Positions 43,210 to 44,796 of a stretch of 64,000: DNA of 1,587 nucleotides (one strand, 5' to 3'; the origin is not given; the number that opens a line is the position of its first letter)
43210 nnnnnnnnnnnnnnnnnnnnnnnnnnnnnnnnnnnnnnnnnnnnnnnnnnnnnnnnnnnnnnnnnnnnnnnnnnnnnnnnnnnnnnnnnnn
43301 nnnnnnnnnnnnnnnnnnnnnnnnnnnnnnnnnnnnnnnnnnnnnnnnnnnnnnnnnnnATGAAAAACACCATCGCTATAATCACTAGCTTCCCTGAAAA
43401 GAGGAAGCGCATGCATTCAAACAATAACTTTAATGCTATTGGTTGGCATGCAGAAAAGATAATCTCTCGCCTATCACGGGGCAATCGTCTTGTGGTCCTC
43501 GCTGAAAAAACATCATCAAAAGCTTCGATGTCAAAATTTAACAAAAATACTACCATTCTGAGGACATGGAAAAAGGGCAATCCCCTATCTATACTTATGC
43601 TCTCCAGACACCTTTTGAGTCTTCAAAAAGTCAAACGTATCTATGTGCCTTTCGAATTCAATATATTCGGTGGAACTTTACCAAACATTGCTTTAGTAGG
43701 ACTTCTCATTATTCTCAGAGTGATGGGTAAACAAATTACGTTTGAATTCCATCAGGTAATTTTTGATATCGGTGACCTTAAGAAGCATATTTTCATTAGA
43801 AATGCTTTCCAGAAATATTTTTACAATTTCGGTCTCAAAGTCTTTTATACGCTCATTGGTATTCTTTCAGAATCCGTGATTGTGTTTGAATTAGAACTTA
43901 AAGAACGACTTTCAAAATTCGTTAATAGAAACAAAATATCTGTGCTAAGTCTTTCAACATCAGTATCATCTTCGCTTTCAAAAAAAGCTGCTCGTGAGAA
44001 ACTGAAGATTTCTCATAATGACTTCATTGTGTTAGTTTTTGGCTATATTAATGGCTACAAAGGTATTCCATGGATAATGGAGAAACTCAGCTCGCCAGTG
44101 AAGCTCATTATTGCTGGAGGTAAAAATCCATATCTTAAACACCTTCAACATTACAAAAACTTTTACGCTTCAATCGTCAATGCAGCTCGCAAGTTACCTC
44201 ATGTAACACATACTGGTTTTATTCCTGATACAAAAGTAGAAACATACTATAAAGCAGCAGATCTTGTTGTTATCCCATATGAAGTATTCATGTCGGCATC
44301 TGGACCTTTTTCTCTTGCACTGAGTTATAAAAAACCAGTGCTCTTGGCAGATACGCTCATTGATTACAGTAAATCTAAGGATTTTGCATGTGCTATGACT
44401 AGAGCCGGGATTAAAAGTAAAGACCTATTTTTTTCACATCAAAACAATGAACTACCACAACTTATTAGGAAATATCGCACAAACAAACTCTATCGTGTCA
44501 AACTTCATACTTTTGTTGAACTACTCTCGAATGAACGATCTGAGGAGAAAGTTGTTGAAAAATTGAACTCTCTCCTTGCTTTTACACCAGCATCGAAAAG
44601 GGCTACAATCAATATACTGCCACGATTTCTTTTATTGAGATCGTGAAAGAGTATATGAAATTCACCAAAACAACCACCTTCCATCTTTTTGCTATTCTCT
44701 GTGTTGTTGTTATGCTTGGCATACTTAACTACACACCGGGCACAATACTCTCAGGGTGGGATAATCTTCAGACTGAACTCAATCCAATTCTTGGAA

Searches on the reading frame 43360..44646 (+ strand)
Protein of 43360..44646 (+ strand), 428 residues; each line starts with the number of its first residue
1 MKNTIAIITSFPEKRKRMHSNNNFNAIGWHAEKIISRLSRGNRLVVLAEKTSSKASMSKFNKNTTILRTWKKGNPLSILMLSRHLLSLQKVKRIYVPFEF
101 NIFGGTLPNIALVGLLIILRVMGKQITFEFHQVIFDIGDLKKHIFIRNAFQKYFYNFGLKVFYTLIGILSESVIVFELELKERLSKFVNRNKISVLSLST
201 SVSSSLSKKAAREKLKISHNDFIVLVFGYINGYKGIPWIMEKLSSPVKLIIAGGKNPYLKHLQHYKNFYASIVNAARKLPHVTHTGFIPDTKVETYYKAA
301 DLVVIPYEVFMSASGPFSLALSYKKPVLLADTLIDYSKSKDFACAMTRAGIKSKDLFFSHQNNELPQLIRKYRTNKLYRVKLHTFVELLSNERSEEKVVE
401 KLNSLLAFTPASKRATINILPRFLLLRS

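Call 71: search_protein_families(library=pfam, proteins=[window:43360-44646:+], max_evalue=0.01)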
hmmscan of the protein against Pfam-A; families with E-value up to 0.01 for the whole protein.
window:43360-44646:+ (428 aa): 2 families
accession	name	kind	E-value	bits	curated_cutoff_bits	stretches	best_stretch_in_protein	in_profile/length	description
PF00534.26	Glycos_transf_1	-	6.5e-08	32.7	26.4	1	208-313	2-103/172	Glycosyl transferases group 1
PF13692.12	Glyco_trans_1_4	-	6.1e-06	27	27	1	224-331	4-107/142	Glycosyl transferases group 1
